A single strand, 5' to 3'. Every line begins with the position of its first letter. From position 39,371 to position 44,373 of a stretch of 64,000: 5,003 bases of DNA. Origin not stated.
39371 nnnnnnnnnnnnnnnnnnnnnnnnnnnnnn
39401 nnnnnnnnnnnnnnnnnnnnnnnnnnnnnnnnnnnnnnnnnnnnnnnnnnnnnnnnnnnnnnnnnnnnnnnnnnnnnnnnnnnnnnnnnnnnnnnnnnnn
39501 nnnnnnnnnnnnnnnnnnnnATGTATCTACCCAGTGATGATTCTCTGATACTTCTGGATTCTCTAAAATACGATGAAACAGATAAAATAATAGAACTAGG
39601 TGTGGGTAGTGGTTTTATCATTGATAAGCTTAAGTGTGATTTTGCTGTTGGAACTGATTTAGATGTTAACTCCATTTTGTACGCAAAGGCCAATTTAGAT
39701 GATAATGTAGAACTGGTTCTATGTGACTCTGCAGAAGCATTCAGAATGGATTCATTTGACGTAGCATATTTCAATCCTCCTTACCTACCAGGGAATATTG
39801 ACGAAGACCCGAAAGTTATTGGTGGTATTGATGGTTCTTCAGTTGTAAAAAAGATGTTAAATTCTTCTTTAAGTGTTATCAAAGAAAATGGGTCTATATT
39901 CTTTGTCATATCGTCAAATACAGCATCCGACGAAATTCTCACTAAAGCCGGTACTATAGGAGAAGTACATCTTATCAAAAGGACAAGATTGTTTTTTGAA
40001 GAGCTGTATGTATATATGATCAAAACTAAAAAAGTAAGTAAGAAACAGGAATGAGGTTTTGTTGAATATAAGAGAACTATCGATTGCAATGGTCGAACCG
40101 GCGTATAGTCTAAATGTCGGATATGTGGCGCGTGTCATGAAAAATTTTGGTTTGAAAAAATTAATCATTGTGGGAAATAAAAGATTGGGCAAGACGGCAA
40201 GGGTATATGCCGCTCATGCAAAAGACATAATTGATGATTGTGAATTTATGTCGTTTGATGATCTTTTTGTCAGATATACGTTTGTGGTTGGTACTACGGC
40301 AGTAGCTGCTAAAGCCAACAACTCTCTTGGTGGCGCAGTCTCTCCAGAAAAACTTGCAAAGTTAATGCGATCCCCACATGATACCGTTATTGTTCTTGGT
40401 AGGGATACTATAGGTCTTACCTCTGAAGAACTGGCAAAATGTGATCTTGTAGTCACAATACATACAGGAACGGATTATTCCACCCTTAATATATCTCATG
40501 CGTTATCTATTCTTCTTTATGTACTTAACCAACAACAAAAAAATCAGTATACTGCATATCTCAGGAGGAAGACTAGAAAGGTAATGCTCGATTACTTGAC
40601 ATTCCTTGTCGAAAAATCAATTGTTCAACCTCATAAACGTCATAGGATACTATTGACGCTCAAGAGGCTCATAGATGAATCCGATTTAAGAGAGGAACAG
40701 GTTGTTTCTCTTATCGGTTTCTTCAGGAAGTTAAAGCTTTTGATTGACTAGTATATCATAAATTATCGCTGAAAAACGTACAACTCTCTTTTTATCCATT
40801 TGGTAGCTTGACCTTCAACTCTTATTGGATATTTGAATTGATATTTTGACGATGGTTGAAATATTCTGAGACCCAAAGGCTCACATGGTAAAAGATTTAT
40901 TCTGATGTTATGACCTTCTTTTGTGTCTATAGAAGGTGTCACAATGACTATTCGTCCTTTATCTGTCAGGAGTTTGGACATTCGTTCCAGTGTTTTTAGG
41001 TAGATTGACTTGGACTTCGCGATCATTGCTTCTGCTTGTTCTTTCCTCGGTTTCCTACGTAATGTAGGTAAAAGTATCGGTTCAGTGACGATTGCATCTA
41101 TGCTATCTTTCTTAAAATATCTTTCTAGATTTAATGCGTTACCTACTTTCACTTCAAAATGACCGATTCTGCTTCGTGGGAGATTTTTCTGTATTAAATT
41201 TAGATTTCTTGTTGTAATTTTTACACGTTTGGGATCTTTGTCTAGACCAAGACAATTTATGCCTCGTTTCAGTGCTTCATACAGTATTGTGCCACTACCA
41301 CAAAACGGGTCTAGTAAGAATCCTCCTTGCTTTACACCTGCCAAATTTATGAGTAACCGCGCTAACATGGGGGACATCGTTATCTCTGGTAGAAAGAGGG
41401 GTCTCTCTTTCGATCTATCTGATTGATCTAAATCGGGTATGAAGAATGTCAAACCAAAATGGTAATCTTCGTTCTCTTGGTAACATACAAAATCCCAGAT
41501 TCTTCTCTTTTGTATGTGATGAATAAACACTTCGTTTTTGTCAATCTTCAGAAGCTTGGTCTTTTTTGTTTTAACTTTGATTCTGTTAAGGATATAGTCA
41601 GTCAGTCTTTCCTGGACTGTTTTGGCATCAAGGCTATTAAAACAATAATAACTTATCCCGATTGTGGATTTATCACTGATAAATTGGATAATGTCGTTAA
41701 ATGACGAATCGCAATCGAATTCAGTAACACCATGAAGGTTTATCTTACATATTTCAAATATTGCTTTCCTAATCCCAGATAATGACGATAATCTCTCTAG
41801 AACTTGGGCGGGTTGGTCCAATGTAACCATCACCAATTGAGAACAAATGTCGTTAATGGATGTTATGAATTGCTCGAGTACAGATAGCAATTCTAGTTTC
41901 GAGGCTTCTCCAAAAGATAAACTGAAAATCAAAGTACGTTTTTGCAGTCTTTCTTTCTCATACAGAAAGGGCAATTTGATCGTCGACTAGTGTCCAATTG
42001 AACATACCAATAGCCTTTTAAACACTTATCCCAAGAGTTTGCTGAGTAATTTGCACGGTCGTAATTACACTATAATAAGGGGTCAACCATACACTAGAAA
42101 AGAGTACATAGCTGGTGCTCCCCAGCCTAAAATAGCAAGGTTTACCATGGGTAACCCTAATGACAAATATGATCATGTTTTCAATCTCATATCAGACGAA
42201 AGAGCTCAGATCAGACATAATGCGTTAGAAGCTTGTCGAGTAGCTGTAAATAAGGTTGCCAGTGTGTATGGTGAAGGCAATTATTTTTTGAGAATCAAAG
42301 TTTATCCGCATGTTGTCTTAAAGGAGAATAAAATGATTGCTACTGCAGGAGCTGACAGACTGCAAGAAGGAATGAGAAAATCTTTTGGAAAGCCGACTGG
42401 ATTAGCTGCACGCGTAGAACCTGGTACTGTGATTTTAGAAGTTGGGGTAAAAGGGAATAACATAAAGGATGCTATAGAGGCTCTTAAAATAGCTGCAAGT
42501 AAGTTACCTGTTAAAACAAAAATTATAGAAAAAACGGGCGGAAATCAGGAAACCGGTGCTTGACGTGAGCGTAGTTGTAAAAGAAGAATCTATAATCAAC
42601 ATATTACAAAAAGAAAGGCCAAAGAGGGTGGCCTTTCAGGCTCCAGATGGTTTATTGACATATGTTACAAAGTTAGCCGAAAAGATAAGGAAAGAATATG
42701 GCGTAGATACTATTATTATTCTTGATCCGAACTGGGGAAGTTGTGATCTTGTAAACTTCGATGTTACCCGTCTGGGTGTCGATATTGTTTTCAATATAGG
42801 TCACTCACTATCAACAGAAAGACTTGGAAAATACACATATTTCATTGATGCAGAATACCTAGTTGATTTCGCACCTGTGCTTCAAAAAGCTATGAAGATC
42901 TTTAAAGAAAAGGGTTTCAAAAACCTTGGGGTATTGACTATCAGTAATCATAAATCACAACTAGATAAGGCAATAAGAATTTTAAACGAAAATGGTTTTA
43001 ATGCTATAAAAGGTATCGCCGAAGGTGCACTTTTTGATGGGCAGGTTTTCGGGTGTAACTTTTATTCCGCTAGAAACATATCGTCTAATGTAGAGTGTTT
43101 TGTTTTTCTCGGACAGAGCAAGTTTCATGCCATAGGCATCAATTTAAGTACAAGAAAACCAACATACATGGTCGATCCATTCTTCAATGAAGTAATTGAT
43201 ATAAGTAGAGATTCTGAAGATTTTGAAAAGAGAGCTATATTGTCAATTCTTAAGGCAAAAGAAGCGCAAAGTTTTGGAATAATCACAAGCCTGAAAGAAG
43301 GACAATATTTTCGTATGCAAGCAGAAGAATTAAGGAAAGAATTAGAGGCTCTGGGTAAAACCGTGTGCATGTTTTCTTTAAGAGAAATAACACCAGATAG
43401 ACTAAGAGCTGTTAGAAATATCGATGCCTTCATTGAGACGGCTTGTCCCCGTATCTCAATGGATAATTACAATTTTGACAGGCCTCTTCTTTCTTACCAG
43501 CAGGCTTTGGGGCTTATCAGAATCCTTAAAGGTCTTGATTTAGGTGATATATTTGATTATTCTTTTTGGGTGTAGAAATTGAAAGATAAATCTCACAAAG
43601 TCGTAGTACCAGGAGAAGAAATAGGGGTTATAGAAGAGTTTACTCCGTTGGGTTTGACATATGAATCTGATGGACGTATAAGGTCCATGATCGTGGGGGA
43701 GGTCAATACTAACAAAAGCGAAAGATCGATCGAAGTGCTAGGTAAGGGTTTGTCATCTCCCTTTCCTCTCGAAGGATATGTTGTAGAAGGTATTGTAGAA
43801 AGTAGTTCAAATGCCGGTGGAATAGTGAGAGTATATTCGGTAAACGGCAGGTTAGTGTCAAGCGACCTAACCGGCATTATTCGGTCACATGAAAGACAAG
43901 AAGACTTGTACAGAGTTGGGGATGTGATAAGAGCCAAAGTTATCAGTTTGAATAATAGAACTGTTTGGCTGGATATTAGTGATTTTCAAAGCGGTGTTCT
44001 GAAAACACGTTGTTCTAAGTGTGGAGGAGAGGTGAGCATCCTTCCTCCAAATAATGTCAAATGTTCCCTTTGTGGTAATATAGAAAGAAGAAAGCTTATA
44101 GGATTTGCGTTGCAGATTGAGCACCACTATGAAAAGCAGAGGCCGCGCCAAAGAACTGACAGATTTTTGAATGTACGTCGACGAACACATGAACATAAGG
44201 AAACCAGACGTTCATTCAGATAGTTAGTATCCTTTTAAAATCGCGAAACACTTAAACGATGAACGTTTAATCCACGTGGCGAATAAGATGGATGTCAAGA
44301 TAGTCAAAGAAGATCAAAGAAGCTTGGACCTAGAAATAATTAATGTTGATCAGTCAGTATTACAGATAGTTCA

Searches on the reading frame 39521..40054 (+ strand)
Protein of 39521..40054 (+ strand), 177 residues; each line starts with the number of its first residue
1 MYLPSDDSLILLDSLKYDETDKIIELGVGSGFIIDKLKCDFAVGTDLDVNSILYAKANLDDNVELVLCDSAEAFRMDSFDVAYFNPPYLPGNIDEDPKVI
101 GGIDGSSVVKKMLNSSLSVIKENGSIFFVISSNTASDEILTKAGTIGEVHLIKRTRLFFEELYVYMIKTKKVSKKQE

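Call 23: search_protein_families(library=pfam, proteins=[window:39521-40054:+])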
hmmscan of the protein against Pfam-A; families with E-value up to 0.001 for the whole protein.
window:39521-40054:+ (177 aa): 1 family
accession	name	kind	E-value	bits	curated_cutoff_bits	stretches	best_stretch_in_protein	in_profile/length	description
PF05175.20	MTS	-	8.1e-09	35.8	23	1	8-157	20-165/170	Methyltransferase small domain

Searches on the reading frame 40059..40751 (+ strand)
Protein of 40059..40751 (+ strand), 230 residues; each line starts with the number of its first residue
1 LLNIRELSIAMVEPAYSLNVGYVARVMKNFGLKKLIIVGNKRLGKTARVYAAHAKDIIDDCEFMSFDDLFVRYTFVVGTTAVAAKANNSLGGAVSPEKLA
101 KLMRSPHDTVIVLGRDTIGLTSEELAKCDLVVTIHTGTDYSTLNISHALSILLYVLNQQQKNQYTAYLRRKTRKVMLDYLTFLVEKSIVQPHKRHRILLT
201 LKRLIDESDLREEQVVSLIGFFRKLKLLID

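Call 23: search_protein_families(library=pfam, proteins=[window:40059-40751:+])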
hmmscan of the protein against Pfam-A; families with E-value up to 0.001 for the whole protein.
window:40059-40751:+ (230 aa): 2 families
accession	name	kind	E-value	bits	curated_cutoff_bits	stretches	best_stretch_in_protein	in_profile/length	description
PF00588.24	SpoU_methylase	-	5.7e-21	75.5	29.7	1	7-154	2-142/142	SpoU rRNA Methylase family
PF09936.14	Methyltrn_RNA_4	-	0.00055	20.3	22.6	0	82-153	106-177/182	SAM-dependent RNA methyltransferase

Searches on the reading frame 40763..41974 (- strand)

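Call 22: search_protein_families(library=pfam, proteins=[window:40763-41974:-])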
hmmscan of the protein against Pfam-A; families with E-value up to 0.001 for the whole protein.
window:40763-41974:- (403 aa): 5 families
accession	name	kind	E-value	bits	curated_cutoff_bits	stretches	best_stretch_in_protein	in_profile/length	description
PF01170.24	UPF0020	-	1.1e-14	55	22.3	1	199-348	11-168/197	RMKL-like, methyltransferase domain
PF01555.25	N6_N4_Mtase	-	7e-10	39.7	26.7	1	127-254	111-219/221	DNA methylase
PF13847.12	Methyltransf_31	-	3.1e-08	33.9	27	1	220-348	7-113/145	Methyltransferase domain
PF03602.21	Cons_hypoth95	-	6.1e-06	26.5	24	1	217-299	42-121/182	Conserved hypothetical protein 95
PF02384.22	N6_Mtase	-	0.00023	21.1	20.4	1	204-348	34-185/311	N-6 DNA Methylase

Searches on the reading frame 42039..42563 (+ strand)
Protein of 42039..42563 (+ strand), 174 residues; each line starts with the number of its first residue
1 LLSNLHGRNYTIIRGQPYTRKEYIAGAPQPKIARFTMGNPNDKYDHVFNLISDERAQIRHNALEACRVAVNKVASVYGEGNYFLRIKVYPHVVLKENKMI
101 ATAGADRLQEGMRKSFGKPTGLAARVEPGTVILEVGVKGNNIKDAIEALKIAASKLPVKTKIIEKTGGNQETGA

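Call 72: search_protein_families(library=pfam, proteins=[window:42039-42563:+], max_evalue=0.01)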
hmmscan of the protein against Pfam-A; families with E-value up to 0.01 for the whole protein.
window:42039-42563:+ (174 aa): 1 family
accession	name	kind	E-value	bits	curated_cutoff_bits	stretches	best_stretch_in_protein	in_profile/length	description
PF00252.24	Ribosomal_L16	-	8.9e-33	113.5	27.9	1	14-163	2-132/132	Ribosomal protein L16p/L10e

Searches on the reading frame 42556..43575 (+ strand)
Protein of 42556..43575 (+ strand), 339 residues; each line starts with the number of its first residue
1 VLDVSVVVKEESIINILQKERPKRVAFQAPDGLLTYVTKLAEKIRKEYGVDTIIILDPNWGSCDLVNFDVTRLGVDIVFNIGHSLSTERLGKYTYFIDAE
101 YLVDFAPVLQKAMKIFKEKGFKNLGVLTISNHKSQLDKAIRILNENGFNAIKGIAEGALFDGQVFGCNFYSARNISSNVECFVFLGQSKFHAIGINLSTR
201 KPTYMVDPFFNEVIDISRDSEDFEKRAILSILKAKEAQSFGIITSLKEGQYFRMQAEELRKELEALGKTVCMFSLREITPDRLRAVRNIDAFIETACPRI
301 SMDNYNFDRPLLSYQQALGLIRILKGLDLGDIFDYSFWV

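Call 22: search_protein_families(library=pfam, proteins=[window:42556-43575:+])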
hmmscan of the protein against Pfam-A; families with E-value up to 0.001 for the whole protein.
window:42556-43575:+ (339 aa): 1 family
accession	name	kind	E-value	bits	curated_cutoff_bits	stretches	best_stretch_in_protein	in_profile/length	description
PF01866.22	Diphthamide_syn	-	7.6e-65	219.7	33.2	1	30-317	2-288/302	Putative diphthamide synthesis protein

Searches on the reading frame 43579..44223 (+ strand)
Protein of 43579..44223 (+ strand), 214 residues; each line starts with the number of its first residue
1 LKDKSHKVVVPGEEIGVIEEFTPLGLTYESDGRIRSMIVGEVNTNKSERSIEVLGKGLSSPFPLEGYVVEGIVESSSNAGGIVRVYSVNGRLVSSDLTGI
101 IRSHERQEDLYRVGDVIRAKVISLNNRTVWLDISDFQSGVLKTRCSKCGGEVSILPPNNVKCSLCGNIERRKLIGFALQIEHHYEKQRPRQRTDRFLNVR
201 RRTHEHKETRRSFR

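Call 23: search_protein_families(library=pfam, proteins=[window:43579-44223:+])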
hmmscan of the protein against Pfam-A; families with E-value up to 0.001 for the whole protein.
window:43579-44223:+ (214 aa): 1 family
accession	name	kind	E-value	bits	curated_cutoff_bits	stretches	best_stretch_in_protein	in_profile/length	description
PF14382.12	ECR1_N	-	5.5e-07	29.7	27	1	8-44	1-37/38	Exosome complex exonuclease RRP4 N-terminal region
